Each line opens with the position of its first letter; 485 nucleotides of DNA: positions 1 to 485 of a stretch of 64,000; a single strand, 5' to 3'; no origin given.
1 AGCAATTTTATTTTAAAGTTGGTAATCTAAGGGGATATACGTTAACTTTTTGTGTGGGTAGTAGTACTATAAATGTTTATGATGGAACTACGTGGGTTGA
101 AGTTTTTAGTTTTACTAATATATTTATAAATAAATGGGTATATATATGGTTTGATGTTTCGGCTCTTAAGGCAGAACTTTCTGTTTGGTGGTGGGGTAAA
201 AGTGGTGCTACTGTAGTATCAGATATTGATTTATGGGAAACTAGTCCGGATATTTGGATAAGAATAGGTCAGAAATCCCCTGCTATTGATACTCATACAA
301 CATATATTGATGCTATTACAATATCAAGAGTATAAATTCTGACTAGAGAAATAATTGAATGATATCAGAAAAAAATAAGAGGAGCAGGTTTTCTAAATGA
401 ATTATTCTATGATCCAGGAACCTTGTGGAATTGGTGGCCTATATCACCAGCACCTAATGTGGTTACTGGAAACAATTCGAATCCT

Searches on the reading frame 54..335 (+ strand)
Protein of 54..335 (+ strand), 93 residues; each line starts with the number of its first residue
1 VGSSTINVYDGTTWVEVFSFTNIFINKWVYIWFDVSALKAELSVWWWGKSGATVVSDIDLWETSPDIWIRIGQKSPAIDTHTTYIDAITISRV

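Call 54: search_protein_families(library=pfam, alignment_id=A3, max_evalue=0.01)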
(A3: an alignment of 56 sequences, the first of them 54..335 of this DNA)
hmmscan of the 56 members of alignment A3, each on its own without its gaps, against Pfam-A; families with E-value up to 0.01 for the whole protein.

A. member 1, window:54-335:+ (93 aa): 0 families

B. families by the number of members that match (of 56 scanned): 37 families (the first 25 are shown)
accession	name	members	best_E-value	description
PF00072.30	Response_reg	1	2.8e-24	Response regulator receiver domain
PF00085.26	Thioredoxin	1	6.8e-22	Thioredoxin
PF00583.31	Acetyltransf_1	1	2e-18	Acetyltransferase (GNAT) family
PF18905.5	DUF5661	1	4.9e-17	Protein of unknown function (DUF5661)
PF07460.16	NUMOD3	1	1.5e-15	NUMOD3 motif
PF00132.30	Hexapep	1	1e-14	Bacterial transferase hexapeptide (six repeats)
PF12322.14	T4_baseplate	1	1.4e-14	T4 bacteriophage base plate protein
PF13508.13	Acetyltransf_7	1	1.3e-12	Acetyltransferase (GNAT) domain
PF00166.26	Cpn10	1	9.6e-12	Chaperonin 10 Kd subunit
PF08241.18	Methyltransf_11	1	1.7e-11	Methyltransferase domain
PF14602.12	Hexapep_2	1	2.4e-10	Hexapeptide repeat of succinyl-transferase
PF22945.2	LEM-3_GIY-YIG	1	5.4e-10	LEM-3-like GIY-YIG domain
PF04965.19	GPW_gp25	1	2.8e-09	Baseplate wedge protein gp25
PF13673.13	Acetyltransf_10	1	3.8e-08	Acetyltransferase (GNAT) domain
PF13098.12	Thioredoxin_2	1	9.5e-08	Thioredoxin-like domain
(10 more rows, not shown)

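Call 70: search_protein_families(library=phrogs, alignment_id=A3, max_evalue=0.0001)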
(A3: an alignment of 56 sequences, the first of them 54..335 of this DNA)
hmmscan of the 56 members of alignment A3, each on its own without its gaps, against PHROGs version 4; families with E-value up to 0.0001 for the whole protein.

A. member 1, window:54-335:+ (93 aa): 0 families

B. families by the number of members that match (of 56 scanned): 41 families (the first 25 are shown)
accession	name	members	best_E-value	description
phrog_731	-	1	1.1e-25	-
phrog_1249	-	1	1.2e-19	acetyltransferase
phrog_3810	-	1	5.4e-19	acetyltransferase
phrog_16087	-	1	1.3e-18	-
phrog_465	-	1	2e-18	endolysin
phrog_314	-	1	1.4e-17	homing endonuclease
phrog_2154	-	1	1.6e-17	-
phrog_261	-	1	5.2e-17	baseplate wedge subunit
phrog_36734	-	1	1.5e-16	-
phrog_3188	-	1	2.1e-16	co-chaperonin GroES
phrog_5982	-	1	2.7e-15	-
phrog_43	-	1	1e-14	baseplate wedge subunit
phrog_21257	-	1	1.2e-14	virion structural protein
phrog_37855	-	1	3.8e-14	-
phrog_975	-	1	5.2e-14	baseplate protein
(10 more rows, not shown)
